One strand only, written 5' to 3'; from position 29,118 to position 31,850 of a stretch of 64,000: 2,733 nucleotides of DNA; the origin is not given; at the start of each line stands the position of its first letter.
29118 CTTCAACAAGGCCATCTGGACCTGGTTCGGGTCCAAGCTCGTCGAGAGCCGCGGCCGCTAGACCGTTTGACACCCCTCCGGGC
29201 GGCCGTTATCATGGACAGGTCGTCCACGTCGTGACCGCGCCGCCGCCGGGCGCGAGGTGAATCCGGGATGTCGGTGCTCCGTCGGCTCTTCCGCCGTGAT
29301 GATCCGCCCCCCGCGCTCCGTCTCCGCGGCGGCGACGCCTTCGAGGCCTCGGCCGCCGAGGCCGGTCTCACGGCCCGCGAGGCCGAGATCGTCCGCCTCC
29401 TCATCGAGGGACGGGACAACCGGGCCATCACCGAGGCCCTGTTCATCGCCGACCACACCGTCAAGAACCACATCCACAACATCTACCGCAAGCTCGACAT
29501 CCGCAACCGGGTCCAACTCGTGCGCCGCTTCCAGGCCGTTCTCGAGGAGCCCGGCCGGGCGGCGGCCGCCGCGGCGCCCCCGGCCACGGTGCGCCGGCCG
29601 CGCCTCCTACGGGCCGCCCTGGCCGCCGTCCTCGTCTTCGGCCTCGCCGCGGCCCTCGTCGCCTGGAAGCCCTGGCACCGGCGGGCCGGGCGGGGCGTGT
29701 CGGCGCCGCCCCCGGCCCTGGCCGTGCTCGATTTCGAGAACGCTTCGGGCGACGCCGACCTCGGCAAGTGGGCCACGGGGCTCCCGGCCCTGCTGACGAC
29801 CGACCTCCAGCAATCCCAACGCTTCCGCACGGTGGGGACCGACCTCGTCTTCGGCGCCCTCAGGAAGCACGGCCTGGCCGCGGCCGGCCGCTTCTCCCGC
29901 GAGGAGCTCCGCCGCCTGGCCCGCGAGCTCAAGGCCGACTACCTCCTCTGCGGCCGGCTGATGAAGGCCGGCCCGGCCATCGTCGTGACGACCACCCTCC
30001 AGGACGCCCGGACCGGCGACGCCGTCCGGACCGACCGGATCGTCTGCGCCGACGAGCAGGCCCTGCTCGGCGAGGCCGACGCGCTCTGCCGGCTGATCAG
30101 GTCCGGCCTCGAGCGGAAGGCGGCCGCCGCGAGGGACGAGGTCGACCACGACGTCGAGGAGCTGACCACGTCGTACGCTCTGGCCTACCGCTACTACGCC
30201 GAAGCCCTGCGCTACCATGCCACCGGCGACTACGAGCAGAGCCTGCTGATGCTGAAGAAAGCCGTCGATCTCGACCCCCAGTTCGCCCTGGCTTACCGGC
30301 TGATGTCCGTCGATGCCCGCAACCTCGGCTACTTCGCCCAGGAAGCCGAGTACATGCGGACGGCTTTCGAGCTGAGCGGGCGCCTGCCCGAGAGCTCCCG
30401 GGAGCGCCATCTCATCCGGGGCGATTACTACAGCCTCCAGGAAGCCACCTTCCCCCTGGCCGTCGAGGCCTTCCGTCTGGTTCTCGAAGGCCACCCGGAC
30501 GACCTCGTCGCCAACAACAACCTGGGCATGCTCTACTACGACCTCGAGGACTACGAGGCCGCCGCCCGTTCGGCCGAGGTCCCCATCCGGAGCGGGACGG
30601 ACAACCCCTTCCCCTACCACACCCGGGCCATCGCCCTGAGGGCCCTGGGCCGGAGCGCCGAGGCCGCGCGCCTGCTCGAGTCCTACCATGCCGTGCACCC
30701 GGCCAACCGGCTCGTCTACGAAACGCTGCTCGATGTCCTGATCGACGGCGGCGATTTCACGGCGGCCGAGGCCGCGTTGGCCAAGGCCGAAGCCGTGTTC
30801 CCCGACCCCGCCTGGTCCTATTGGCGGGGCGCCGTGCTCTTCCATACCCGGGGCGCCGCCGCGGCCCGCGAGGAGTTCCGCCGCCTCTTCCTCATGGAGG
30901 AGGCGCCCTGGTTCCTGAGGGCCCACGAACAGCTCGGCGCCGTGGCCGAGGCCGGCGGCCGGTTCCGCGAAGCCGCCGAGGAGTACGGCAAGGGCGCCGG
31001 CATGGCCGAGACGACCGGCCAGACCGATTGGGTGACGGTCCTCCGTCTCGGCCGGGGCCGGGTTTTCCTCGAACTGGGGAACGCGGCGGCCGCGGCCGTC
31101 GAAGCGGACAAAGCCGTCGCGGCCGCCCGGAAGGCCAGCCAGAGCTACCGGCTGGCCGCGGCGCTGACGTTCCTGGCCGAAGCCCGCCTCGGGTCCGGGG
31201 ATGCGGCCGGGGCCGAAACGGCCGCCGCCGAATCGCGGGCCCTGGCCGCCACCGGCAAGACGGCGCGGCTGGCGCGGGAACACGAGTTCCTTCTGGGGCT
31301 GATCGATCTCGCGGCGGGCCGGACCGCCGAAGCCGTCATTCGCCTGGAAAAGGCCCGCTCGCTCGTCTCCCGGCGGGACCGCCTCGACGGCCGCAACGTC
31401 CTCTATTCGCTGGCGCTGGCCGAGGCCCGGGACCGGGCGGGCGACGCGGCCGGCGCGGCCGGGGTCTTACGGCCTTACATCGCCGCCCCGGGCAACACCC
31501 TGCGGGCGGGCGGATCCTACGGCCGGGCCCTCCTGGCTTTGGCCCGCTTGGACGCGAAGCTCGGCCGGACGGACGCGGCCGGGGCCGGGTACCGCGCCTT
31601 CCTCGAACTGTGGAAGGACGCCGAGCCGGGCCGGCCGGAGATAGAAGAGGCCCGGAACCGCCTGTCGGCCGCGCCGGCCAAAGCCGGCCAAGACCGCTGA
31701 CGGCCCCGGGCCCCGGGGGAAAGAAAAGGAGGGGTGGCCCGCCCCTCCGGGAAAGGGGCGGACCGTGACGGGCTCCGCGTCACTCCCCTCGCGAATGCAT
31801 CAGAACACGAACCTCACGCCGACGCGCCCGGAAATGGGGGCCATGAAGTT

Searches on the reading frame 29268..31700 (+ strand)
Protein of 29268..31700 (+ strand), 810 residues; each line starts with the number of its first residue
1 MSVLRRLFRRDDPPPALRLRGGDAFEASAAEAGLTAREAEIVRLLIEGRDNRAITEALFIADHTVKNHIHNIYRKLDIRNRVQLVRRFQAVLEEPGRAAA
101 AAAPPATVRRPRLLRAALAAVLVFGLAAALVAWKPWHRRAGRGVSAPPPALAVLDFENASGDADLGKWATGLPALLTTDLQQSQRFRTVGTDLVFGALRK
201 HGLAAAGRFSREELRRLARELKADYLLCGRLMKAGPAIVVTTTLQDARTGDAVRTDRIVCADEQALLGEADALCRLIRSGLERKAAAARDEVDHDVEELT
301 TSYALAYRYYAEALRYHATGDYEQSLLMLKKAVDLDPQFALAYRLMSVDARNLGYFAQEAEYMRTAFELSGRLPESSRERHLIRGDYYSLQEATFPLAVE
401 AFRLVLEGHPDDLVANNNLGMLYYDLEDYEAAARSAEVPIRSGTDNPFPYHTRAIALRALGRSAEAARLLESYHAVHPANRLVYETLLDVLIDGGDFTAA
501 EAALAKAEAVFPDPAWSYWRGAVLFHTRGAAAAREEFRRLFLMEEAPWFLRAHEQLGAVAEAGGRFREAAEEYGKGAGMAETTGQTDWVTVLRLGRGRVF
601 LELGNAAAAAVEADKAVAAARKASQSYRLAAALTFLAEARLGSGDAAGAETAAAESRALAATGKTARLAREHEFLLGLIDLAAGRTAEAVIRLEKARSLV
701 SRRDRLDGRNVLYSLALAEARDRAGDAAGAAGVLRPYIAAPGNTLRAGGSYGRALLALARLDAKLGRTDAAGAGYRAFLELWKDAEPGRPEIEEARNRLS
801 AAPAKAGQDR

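Call 13: search_protein_families(library=pfam, proteins=[window:29268-31700:+])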
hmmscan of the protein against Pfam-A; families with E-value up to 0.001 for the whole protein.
window:29268-31700:+ (810 aa): 7 families
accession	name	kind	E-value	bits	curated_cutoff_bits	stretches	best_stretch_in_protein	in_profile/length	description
PF00196.25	GerE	-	1.3e-16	60.4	23.5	1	34-86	3-55/57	Bacterial regulatory proteins, luxR family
PF13424.12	TPR_12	-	3.6e-09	37.1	30.1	0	396-435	27-67/77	Tetratricopeptide repeat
PF13181.12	TPR_8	-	1.4e-07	31.5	25.7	0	309-338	4-33/34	Tetratricopeptide repeat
PF13414.12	TPR_11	-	3.8e-07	30.1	26.8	1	315-344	3-32/42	TPR repeat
PF14559.12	TPR_19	-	5.7e-06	27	25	1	458-516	2-61/68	Tetratricopeptide repeat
PF13432.12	TPR_16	-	6.7e-06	26.9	32.7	1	489-540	5-57/65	Tetratricopeptide repeat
PF13431.12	TPR_17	-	0.00016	22.1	24.4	0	402-432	2-32/34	Tetratricopeptide repeat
